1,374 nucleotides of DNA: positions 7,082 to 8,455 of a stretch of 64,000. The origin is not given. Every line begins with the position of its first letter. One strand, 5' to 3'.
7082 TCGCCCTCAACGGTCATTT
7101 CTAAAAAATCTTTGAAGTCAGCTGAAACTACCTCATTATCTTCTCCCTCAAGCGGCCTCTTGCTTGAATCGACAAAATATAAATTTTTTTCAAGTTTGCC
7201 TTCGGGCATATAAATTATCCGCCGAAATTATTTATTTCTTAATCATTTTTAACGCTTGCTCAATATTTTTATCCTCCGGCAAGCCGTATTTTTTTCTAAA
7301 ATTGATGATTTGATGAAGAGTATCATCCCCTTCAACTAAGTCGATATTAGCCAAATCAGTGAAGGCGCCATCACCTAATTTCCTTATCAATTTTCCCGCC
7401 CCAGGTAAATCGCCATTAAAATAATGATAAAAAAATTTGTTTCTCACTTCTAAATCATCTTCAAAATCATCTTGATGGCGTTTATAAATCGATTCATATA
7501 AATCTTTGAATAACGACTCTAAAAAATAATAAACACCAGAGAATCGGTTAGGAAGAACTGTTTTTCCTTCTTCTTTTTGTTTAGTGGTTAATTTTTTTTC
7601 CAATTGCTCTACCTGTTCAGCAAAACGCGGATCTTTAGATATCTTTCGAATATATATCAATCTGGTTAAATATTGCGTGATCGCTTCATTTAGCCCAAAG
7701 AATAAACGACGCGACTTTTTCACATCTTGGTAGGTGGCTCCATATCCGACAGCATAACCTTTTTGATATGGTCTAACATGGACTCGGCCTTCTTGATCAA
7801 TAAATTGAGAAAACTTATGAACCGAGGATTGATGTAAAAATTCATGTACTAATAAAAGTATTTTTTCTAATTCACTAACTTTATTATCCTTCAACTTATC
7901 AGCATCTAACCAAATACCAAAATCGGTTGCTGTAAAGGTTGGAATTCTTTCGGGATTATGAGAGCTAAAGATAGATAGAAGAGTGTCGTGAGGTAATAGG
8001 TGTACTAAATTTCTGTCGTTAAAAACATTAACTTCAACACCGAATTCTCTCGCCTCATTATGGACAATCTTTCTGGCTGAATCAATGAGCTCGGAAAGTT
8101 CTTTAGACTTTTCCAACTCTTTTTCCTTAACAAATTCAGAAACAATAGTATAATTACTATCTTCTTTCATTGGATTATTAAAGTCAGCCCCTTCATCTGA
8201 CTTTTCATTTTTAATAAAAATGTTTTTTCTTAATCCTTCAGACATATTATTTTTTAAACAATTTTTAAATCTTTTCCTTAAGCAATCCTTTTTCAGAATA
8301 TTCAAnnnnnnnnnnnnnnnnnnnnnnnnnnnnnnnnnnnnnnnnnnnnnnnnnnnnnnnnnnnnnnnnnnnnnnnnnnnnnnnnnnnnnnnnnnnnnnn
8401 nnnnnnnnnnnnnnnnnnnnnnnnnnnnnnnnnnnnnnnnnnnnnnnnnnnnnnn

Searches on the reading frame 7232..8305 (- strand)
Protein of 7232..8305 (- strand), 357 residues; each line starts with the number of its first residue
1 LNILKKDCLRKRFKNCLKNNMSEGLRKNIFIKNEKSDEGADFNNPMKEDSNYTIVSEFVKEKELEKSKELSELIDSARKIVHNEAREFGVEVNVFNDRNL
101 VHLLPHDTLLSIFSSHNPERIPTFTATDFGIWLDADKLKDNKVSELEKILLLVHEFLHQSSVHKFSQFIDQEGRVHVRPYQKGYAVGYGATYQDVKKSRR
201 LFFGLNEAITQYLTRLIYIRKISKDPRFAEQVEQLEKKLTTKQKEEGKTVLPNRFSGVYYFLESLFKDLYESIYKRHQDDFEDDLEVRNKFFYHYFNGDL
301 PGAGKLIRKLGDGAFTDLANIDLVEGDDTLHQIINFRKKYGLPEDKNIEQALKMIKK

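Call 5: search_protein_families(library=pfam, proteins=[window:7232-8305:-], max_evalue=0.01)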
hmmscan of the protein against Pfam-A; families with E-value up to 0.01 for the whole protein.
window:7232-8305:- (357 aa): 0 families

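Call 9: search_protein_families(library=ncbifam, proteins=[window:7232-8305:-], max_evalue=0.01)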
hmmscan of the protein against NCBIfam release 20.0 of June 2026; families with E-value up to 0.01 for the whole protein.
window:7232-8305:- (357 aa): 0 families

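Call 26: search_protein_families(library=pfam, proteins=[window:7232-8305:-], max_evalue=5)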
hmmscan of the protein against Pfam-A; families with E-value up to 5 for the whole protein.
window:7232-8305:- (357 aa): 1 family
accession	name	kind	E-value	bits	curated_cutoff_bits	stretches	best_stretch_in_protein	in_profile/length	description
PF01424.28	R3H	-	0.16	12.5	26.8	1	55-92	10-45/60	R3H domain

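Call 41: search_protein_families(library=phrogs, proteins=[window:7232-8305:-], max_evalue=0.1)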
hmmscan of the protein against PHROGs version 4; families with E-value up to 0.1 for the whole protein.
window:7232-8305:- (357 aa): 0 families

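Call 42: search_protein_families(library=padloc, proteins=[window:7232-8305:-], max_evalue=0.1)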
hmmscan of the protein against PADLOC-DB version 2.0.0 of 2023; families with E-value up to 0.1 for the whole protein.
window:7232-8305:- (357 aa): 0 families
